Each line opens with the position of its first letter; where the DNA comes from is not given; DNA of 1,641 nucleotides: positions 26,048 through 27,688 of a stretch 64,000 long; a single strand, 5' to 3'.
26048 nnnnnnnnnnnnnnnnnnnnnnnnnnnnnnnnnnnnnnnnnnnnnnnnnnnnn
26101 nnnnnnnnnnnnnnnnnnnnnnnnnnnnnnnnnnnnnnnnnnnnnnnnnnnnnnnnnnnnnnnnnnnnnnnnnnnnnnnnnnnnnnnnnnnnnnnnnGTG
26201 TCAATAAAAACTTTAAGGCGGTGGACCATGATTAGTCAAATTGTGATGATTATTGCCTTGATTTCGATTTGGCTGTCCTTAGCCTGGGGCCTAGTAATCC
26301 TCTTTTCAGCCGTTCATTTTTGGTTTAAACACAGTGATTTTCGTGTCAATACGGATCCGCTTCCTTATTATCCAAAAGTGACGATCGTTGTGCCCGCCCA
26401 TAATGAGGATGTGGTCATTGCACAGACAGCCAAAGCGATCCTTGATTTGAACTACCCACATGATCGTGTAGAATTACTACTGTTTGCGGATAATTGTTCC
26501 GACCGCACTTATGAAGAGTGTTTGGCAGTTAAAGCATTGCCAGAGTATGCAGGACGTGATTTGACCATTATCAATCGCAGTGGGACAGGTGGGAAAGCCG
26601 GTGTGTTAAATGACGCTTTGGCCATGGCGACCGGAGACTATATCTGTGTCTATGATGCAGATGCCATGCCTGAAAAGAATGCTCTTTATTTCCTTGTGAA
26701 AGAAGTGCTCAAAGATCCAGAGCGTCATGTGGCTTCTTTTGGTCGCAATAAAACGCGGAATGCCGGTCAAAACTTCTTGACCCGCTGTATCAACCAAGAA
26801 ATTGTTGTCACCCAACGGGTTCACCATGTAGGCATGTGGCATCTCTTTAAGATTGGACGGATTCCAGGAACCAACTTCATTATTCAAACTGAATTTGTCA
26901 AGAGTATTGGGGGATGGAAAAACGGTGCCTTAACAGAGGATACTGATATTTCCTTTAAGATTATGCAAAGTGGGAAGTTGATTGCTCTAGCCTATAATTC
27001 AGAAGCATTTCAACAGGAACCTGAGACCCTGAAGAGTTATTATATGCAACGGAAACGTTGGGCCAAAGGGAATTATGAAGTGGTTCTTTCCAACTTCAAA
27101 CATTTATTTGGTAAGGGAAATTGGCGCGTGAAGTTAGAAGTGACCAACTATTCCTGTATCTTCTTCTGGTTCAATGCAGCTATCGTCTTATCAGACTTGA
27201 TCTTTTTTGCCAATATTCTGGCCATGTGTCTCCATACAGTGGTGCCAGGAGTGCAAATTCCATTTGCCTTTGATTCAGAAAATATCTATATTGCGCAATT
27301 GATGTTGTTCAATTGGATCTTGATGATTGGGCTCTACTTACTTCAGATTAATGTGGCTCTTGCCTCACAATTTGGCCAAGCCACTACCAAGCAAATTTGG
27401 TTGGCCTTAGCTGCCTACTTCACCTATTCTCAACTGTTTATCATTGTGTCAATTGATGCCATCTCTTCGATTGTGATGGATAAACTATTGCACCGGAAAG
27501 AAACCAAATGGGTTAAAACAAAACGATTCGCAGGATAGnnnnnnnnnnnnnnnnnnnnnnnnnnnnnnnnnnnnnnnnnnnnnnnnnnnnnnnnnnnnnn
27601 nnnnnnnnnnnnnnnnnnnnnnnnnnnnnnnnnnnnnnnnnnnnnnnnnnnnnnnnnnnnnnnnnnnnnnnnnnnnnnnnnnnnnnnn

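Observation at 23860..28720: Compact synthase-dependent exopolysaccharide-like operon (epimerase, membrane partner, micro-ORF, PgaC-like GT2, GH8) inserted between rpoC and the comG region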

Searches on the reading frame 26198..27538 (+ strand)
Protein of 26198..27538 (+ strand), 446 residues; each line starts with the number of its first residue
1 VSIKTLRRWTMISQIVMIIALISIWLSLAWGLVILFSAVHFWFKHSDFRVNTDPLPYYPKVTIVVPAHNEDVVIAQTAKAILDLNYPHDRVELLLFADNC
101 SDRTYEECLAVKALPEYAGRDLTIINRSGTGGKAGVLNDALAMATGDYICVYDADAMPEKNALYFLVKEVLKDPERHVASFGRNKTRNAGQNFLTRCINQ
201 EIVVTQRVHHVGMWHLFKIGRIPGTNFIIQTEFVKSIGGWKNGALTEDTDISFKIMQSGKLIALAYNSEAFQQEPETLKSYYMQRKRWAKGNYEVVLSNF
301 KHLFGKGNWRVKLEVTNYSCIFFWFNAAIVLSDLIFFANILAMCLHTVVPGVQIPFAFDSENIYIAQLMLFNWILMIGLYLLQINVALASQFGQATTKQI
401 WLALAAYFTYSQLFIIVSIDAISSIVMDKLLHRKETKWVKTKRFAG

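Call 3: search_protein_families(library=pfam, proteins=[window:26198-27538:+], max_evalue=0.1)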
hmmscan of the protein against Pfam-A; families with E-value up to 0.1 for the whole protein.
window:26198-27538:+ (446 aa): 4 families
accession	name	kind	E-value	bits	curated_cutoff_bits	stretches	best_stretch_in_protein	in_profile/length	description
PF13641.12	Glyco_tranf_2_3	-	1.1e-22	81.6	27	1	59-291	1-230/230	Glycosyltransferase like family 2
PF00535.33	Glycos_transf_2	-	2.8e-18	66.9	23.3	1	62-193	1-126/168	Glycosyl transferase family 2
PF13632.12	Glyco_trans_2_3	-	2.7e-15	57.2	27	1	148-346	1-174/198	Glycosyl transferase family group 2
PF13506.12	Glyco_transf_21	-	0.00043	20.2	21.7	1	129-290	14-174/174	Glycosyl transferase family 21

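Call 4: search_protein_families(library=ncbifam, proteins=[window:26198-27538:+], max_evalue=0.1)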
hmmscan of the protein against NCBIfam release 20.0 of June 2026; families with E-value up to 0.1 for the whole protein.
window:26198-27538:+ (446 aa): 19 families
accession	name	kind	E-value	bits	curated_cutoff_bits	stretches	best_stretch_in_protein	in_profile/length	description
TIGR03937.1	PgaC_IcaA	equivalog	8.4e-37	127.1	422.3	1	32-427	14-392/407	poly-beta-1,6-N-acetyl-D-glucosamine synthase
TIGR03030.1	CelA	equivalog_domain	1.7e-23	82.6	699.1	2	10-174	83-257/714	UDP-forming cellulose synthase catalytic subunit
TIGR03111.1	glyc2_xrt_Gpos1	hypoth_equivalog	4.8e-21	75.1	363.95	1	44-346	34-337/439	TIGR03111 family XrtG-associated glycosyltransferase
NF008558.0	PRK11498.1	equivalog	3.7e-16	58.2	992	1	43-344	258-548/872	UDP-forming cellulose synthase catalytic subunit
TIGR03469.1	HpnB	hypoth_equivalog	3.8e-13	49.2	379.25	1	24-181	5-171/386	hopene-associated glycosyltransferase HpnB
NF041865.1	EpsU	equivalog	2e-12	46.8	700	1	60-295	40-268/394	exopolysaccharide biosynthesis GT2 family glycosyltransferase EpsU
TIGR03965.1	mycofact_glyco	equivalog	3.4e-12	46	280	1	55-293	70-301/467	mycofactocin biosynthesis glycosyltransferase MftF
TIGR04283.1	glyco_like_mftF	equivalog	1.2e-09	38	182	1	62-264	2-178/221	TIGR04283 family arsenosugar biosynthesis glycosyltransferase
TIGR04242.1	nodulat_NodC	equivalog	2.5e-07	30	550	1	50-202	39-186/395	chitooligosaccharide synthase NodC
NF050050.1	ProtGlycPglI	equivalog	2.2e-06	27.3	500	1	59-174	2-112/306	GalNAc(5)-diNAcBac-PP-undecaprenol beta-1,3-glucosyltransferase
NF053846.1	glyco_with_XrtP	equivalog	4.1e-06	25.7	520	1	239-444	246-438/440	XrtP-associated glycosyltransferase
NF053739.1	GlytfEpsEBac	equivalog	5.1e-06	25.7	450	1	59-163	1-100/265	glycosyltransferase EpsE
NF010496.0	PRK13915.1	equivalog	9.2e-06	24.9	262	1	60-175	32-147/307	glucosyl-3-phosphoglycerate synthase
NF041875.1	EPS_EpsD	equivalog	1.1e-05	25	370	1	61-287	1-221/325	exopolysaccharide biosynthesis glycosyltransferase EpsD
NF047683.1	TeichurnBiosyTuaG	equivalog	2.6e-05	24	400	1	58-162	5-103/252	teichuronic acid biosynthesis protein TuaG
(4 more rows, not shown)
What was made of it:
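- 26228..27538 (+): 436-aa processive-type GT2 synthase (PssC-like): one strong N-terminal hydrophobic segment, a GT-A domain with DxD/TED/QxxRW, and several C-terminal TM segments. Pfam and NCBIfam hits (calls 3, 4).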

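Call 11: find_homologous_proteins(query=window:26198-27538:+)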
Query window:26198-27538:+ (446 aa): 1473 proteins with E <= 0.001 among 7387 candidates; the best 120 are listed.
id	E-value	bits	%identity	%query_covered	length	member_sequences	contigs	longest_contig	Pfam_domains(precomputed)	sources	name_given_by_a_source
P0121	1.8e-293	991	100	98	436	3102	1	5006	PF13632.13,PF13506.14,PF13641.13,PF00535.33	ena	-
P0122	1.0e-269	913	91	98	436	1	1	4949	PF13632.13,PF13506.14,PF13641.13,PF00535.33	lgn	-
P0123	1.1e-269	913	91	98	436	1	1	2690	PF13632.13,PF13506.14,PF13641.13,PF00535.33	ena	-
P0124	1.2e-269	913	91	98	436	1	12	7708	PF13632.13,PF13506.14,PF13641.13,PF00535.33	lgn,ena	-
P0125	1.5e-269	912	90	98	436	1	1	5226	PF13632.13,PF13506.14,PF13641.13,PF00535.33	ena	-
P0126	1.5e-269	912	90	98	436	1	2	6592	PF13632.13,PF13506.14,PF13641.13,PF00535.33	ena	-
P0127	1.6e-269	912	90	98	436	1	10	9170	PF13632.13,PF13506.14,PF13641.13,PF00535.33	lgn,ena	-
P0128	1.9e-269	912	90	98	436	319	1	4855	PF13632.13,PF13506.14,PF13641.13,PF00535.33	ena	-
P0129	2.0e-269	912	91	98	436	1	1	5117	PF13632.13,PF13506.14,PF13641.13,PF00535.33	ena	-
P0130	2.2e-269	912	90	98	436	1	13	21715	PF13632.13,PF13506.14,PF13641.13,PF00535.33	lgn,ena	-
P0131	2.2e-269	912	90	98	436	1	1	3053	PF13632.13,PF13506.14,PF13641.13,PF00535.33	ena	-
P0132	2.6e-269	911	90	98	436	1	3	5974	PF13632.13,PF13506.14,PF13641.13,PF00535.33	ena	-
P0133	2.6e-269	911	90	98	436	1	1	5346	PF13632.13,PF13506.14,PF13641.13,PF00535.33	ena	-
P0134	2.8e-269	911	90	98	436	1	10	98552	PF13632.13,PF13506.14,PF13641.13,PF00535.33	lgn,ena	-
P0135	2.8e-269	911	90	98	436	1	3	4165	PF13632.13,PF13506.14,PF13641.13,PF00535.33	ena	-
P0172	6.9e-267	903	88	98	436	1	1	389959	PF13632.13,PF13506.14,PF13641.13,PF00535.33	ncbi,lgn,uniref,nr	ncbi:glycosyltransferase family 2 protein [Streptococcus oralis]|uniref:glycosyltransferase family 2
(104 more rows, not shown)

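Call 30: find_encoding_contigs(protein=P0121, flank=10000, max_places=6)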
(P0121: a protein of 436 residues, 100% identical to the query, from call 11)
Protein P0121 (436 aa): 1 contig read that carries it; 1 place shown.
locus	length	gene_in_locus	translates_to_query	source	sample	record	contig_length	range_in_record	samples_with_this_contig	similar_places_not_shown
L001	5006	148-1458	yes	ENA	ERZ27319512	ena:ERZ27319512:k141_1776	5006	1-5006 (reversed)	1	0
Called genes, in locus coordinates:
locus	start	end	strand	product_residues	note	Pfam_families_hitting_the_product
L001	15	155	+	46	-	-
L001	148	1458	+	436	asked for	PF13506:Glyco_transf_21, PF00535:Glycos_transf_2, PF13641:Glyco_tranf_2_3, PF13632:Glyco_trans_2_3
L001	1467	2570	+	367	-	PF01270:Glyco_hydro_8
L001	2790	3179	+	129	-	PF06279:DUF1033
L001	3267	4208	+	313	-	PF00437:T2SSE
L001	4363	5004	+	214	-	?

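Call 35: find_encoding_contigs(protein=P0172, flank=10000, max_places=3)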
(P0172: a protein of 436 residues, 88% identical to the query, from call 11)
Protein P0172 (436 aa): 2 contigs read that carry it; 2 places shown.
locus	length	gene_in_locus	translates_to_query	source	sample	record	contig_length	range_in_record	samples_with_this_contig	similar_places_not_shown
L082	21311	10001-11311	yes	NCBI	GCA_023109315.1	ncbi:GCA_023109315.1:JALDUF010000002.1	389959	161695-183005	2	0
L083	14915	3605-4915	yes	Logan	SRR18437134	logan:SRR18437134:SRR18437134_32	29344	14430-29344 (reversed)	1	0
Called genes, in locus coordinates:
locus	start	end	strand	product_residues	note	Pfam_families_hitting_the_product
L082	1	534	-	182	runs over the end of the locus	PF02525:Flavodoxin_2, PF03358:FMN_red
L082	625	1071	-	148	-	PF22381:Staph_reg_Sar_Rot, PF01047:MarR, PF12802:MarR_2, PF13463:HTH_27, PF13601:HTH_34 (weak)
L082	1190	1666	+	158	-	PF17881:TseB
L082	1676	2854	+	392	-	PF00155:Aminotran_1_2, PF01041:DegT_DnrJ_EryC1 (weak)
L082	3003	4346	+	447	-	PF01336:tRNA_anti-codon, PF00152:tRNA-synt_2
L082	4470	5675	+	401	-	PF07690:MFS_1, PF12832:MFS_1_like, PF07690:MFS_1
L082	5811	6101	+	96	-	PF01250:Ribosomal_S6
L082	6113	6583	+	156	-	PF00436:SSB, PF22657:SSB_1 (weak)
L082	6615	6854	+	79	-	PF01084:Ribosomal_S18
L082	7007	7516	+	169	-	PF00583:Acetyltransf_1, PF13673:Acetyltransf_10, PF13508:Acetyltransf_7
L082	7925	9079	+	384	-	PF02350:Epimerase_2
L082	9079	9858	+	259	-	-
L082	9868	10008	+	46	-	-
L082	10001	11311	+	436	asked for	PF13506:Glyco_transf_21, PF00535:Glycos_transf_2, PF13641:Glyco_tranf_2_3, PF13632:Glyco_trans_2_3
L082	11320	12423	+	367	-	PF01270:Glyco_hydro_8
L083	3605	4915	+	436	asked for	PF13506:Glyco_transf_21, PF00535:Glycos_transf_2, PF13641:Glyco_tranf_2_3, PF13632:Glyco_trans_2_3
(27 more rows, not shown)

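Call 43: search_solved_structures(query=window:26228-27538:+, max_evalue=0.001)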
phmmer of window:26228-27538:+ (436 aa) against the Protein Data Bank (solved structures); distinct sequences matched with E-value up to 0.001: 10.
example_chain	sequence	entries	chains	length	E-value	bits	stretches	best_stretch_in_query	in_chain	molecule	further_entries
6yv7_A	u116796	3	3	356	4.5e-13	52.1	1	12-171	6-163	Glycosyl transferase, family 2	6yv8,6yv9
6yv7_B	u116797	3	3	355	6.6e-13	51.6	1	26-171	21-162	Glycosyl transferase, family 2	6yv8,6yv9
7lby_A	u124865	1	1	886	3.6e-12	49.1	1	17-332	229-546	Cellulose synthase catalytic subunit [UDP-forming]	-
9b8v_E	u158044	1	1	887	3.6e-12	49.1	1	17-332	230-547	Cellulose synthase catalytic subunit [UDP-forming]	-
9fmv_A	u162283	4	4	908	3.8e-12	49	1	17-332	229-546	Cellulose synthase catalytic subunit [UDP-forming]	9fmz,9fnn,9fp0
5ej1_A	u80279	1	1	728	1.7e-09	40.3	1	48-321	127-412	Putative cellulose synthase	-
4hg6_A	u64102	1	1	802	2.1e-09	40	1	48-321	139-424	Cellulose Synthase Subunit A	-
4p00_A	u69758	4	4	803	2.1e-09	40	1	48-321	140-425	Cellulose Synthase A subunit | Cellulose Synthase subunit A | Putative cellulose synthase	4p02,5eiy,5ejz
6p61_A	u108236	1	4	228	9.7e-06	28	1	48-156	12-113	Glycosyltransferase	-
1h7l_A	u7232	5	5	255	0.00093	21.4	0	49-182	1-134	SPORE COAT POLYSACCHARIDE BIOSYNTHESIS PROTEIN SPSA | PROTEIN (SPORE COAT POLYSACCHARIDE BIOSYNTHESIS PROTEIN SPSA)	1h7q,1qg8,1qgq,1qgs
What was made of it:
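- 26228..27538 (+): BcsA chains: E about 1e-12 (call 43).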

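Call 70: search_dna_similar(query=window:26228-27538:+, collection=plasmids, mode=protein, max_evalue=1e-20, max_rows=40, rows=spread)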
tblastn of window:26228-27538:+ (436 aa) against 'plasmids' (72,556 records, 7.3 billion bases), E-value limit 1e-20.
Records with a match: 39; places in all: 42; records where one place covers at least 80% of the query: 25.
Best place of each record, by identity: 60-80% 11; <60% 28.
By first word of the organism name: Lactiplantibacillus 10; Acinetobacter 7; Levilactobacillus 4; Listeria 3; Enterococcus 3; Bacillus 2; Natrinema 2; Latilactobacillus 1; Priestia 1; Cupriavidus 1; and 5 more.
By predicted mobility (MOB-suite, as given by PLSDB): mobilizable 19; non-mobilizable 12; conjugative 8.
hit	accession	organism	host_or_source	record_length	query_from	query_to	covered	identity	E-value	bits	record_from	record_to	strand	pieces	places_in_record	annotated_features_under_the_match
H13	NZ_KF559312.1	Latilactobacillus sakei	-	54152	1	434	100%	66.8%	0e+0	575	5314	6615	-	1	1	glycosyltransferase family 2 protein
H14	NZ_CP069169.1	Lactiplantibacillus plantarum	mixed culture,stinky xiancaigeng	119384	1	434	100%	64.9%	0e+0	570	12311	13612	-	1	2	glycosyltransferase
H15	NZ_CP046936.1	Lactiplantibacillus plantarum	Chaeturichthys stigmatias,whole organism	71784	1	434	100%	64.3%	0e+0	567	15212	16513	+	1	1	glycosyltransferase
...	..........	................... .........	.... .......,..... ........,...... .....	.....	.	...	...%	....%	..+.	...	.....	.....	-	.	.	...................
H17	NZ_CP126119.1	Lactiplantibacillus plantarum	fish,cell culture,gut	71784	1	434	100%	64.3%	0e+0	567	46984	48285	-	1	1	glycosyltransferase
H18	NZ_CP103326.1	Lactiplantibacillus plantarum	cell culture,pearl gentian grouper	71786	1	434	100%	64.3%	0e+0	567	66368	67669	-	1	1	glycosyltransferase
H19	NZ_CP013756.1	Lactiplantibacillus plantarum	Drosophila melanogaster,liquid ...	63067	1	434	100%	64.1%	2e-180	566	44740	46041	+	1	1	glycosyltransferase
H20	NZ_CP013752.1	Lactiplantibacillus plantarum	Drosophila melanogaster,liquid ...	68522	1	434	100%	64.1%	2e-180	566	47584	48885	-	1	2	glycosyltransferase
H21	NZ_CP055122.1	Lactiplantibacillus plantarum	culture,Human GI tract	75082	21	434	95%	65.9%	0e+0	570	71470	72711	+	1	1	glycosyltransferase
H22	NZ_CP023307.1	Lactiplantibacillus plantarum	Homo sapiens,fecal sample,healthy adult ...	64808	21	434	95%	65.7%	0e+0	570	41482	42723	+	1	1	glycosyltransferase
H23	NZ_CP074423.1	Lactiplantibacillus plantarum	Scylla serrata,Pure bacterial ...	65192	21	434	94%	65.8%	8e-153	567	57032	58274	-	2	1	none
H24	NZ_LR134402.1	Listeria monocytogenes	Homo sapiens,Vein blood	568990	22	434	95%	33.9%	9e-66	235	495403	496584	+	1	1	glycosyltransferase family 2 protein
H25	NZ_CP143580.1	Enterococcus faecalis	Homo sapiens,bacterial isolate,sonicate ...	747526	49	434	89%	36.2%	1e-69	246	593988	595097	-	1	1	glycosyltransferase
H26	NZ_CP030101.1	Listeria monocytogenes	Environment,water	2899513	22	434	95%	33.7%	2e-64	231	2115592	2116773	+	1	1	none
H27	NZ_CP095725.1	Listeria innocua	Homo sapiens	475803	23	434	94%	33.5%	1e-64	231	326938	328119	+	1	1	glycosyltransferase family 2 protein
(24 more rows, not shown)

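Call 71: get_annotated_region(hit=H24, flank=6000)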
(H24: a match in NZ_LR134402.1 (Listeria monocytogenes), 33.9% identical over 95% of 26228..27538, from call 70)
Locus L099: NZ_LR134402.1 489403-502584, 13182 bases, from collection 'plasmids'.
description: Listeria monocytogenes strain NCTC7974 plasmid 5, complete sequence
organism: Listeria monocytogenes (NCBI taxid 1639)
taxonomy: Bacteria; Bacillota; Bacilli; Bacillales; Listeriaceae; Listeria; Listeria monocytogenes
host: -; source: Homo sapiens,Vein blood; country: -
typing (MOB-suite, as given by PLSDB): non-mobilizable
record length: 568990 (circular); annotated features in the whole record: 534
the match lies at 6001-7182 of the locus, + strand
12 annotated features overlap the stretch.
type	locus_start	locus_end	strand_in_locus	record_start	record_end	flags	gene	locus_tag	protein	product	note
CDS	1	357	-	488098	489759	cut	-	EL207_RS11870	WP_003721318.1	SulP family inorganic anion transporter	-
CDS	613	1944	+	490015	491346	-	-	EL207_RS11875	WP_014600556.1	DUF1254 domain-containing protein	-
CDS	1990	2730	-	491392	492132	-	-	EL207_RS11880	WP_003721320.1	MerR family transcriptional regulator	GO:0006355 - regulation of DNA-templated transcription [Evidence IEA]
CDS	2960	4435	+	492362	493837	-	-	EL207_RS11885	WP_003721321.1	membrane protein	-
CDS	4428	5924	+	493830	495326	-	-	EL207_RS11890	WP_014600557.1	DUF2334 domain-containing protein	-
CDS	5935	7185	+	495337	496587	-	-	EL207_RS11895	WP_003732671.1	glycosyltransferase family 2 protein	-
CDS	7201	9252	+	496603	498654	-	-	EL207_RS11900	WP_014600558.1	cellulose biosynthesis cyclic di-GMP-binding regulatory protein BcsB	GO:0006011 - UDP-glucose metabolic process [Evidence IEA]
CDS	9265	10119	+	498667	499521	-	-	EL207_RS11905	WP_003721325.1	diguanylate cyclase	-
CDS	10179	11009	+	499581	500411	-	-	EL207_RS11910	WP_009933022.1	methyltransferase domain-containing protein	-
CDS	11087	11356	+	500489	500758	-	-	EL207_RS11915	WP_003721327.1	ACT domain-containing protein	-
CDS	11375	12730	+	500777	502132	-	-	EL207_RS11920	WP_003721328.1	PFL family protein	-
CDS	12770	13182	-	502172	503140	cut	-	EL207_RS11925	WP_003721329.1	LacI family DNA-binding transcriptional regulator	-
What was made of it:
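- On Listeria Pss-type EPS system: They are present in L099 (call 71).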

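Call 86: predict_structure(alignment_id=A6)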
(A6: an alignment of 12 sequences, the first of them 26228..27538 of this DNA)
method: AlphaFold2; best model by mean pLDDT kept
length: 436 residues; sequences in the alignment: 12
mean_pLDDT: 50.4   pTM: 0.33
mean pLDDT of the five models: 50.4, 45.1, 43.8, 43.7, 41.6
residues with pLDDT >= 90: 0; 70-90: 32; 50-70: 216; < 50: 188
segments of 3 or more residues with pLDDT < 50: 26-47, 165-218, 221-238, 246-251, 259-270, 274-291, 293-314, 345-348, 378-385, 422-436
pLDDT, mean of each block of 10 residues (from residue 1): 53 58 49 34 39 62 67 69 65 71 75 68 58 58 55 60 48 29 30 26 30 44 37 43 50 52 44 43 44 44 42 51 58 59 50 53 59 52 47 56 53 51 40 35
secondary structure, 60 per line:
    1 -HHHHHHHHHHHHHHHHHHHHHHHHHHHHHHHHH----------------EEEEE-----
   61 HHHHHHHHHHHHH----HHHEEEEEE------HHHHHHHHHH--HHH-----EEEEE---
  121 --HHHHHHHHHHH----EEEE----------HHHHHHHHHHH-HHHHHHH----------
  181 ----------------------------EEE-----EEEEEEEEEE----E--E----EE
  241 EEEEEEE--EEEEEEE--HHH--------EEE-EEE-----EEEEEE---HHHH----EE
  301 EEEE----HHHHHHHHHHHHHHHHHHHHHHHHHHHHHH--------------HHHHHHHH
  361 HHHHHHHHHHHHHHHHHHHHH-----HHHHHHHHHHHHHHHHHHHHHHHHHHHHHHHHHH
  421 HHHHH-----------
elements in order: H2-34 E51-55 H61-73 E81-86 H93-102 E113-117 H123-133 E138-141 H152-162 H164-170 E209-211 E217-226 E239-247 E250-256 E270-272 E274-276 E282-287 H291-294 E299-304 H309-338 H353-381 H387-425
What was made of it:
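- Tried and rejected: The AF2 model of the GT2 from a shallow alignment (>=87% identity) was unusable, at pLDDT 50 (call 86).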

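Call 93: get_annotated_region(hit=H25, flank=6000)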
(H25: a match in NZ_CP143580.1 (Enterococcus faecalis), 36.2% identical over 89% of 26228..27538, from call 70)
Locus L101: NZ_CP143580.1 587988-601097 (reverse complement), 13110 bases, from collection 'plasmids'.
description: Enterococcus faecalis strain IDRL-9065 plasmid unnamed1, complete sequence
organism: Enterococcus faecalis (NCBI taxid 1351)
taxonomy: Bacteria; Bacillota; Bacilli; Lactobacillales; Enterococcaceae; Enterococcus; Enterococcus faecalis
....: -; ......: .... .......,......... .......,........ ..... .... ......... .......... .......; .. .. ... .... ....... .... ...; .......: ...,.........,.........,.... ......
typing (MOB-suite, as given by PLSDB): conjugative; relaxase MOBP; mating-pair formation MPF_T
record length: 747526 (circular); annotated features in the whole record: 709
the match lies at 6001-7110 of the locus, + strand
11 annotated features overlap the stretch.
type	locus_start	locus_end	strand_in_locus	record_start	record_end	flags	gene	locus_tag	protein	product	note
CDS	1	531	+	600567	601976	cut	-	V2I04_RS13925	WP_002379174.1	DnaD domain protein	-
CDS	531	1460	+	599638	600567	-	dnaI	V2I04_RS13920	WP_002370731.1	primosomal protein DnaI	-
CDS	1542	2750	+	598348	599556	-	-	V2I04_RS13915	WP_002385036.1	hypothetical protein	-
CDS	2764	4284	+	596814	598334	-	-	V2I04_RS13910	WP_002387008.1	hypothetical protein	-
CDS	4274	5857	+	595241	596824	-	-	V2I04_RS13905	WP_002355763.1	hypothetical protein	-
CDS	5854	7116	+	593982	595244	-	-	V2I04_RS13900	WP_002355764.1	glycosyltransferase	-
CDS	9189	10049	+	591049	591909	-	-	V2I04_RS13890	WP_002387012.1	hypothetical protein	-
CDS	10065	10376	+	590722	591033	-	-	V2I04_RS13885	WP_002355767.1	hypothetical protein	-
CDS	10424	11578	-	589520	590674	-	-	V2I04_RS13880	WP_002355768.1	pyridoxal phosphate-dependent aminotransferase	-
CDS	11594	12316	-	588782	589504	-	-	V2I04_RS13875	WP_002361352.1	amino acid ABC transporter ATP-binding protein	-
CDS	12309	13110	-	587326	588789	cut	-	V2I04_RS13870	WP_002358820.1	ABC transporter permease subunit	GO:0015837 - amine transport [Evidence IEA]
